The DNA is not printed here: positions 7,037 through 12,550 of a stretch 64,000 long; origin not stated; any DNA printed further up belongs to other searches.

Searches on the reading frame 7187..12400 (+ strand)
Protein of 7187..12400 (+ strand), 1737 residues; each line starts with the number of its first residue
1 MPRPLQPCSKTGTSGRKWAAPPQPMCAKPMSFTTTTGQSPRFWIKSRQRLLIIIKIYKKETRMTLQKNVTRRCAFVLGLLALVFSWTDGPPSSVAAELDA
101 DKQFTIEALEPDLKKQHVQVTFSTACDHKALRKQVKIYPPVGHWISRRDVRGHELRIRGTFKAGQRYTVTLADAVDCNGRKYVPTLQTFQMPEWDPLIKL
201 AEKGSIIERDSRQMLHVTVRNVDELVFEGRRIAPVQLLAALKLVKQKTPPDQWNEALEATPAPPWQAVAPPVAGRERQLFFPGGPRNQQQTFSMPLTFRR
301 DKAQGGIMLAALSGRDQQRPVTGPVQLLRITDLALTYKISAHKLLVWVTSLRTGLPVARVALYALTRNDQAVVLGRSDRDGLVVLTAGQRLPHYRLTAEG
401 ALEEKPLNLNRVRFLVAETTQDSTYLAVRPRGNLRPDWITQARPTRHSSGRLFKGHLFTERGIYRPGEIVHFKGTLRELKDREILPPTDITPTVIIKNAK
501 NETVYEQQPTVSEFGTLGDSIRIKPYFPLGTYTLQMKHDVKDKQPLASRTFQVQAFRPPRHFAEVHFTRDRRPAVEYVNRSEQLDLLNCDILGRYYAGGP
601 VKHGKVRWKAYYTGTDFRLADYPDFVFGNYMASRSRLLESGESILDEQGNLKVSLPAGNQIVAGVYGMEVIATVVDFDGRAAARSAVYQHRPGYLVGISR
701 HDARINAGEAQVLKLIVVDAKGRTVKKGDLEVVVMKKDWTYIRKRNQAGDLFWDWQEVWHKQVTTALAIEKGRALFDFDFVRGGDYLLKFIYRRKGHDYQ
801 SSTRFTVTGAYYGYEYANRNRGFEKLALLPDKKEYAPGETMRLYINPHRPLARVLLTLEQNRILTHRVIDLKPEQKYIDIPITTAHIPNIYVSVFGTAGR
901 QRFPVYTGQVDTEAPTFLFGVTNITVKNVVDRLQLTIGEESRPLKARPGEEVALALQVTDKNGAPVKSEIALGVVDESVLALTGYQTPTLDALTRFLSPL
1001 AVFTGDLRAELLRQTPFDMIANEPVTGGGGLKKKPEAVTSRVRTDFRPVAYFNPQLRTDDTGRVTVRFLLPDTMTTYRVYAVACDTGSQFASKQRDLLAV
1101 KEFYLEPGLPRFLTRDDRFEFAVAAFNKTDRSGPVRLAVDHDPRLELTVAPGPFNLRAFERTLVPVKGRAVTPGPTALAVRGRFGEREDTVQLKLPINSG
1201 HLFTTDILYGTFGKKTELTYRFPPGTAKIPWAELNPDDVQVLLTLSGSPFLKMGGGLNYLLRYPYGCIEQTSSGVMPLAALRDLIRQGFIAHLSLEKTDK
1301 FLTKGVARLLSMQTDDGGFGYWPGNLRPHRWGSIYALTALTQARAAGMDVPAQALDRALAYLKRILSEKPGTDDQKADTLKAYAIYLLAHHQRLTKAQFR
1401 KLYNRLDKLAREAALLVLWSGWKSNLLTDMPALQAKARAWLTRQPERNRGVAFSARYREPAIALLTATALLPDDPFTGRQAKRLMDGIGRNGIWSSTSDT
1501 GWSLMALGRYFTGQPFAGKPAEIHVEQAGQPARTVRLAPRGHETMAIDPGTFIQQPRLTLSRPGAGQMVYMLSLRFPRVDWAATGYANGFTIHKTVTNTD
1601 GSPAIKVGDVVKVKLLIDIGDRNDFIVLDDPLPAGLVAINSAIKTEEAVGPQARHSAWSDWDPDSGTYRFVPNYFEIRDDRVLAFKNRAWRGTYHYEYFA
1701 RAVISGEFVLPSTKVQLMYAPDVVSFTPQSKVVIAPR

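Call 84: search_protein_families(library=pfam, proteins=[window:7187-12400:+], max_evalue=0.00001)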
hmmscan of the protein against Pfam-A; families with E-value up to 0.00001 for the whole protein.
window:7187-12400:+ (1737 aa): 7 families
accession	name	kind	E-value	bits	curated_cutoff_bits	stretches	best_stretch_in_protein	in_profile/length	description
PF17973.7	bMG10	-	1.1e-23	84.2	26.2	1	1589-1722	1-131/131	Bacterial Alpha-2-macroglobulin MG10 domain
PF07703.20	A2M_BRD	-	6.5e-18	65.8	22.7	1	827-982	2-140/140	Alpha-2-macroglobulin bait region domain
PF01835.25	MG2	-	7.9e-17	61.9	32.8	1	454-553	1-96/96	MG2 domain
PF00207.28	A2M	-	1.9e-15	56.9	21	1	1050-1137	2-90/92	Alpha-2-macroglobulin family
PF11974.14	bMG3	-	8.4e-11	42.2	34.9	1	330-429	1-86/103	Bacterial alpha-2-macroglobulin MG3 domain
PF07678.20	TED_complement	-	3.7e-10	39.8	22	1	1253-1362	15-123/312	A-macroglobulin TED domain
PF17962.7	bMG6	-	3.3e-06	27.7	23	0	703-806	9-109/112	Bacterial macroglobulin domain 6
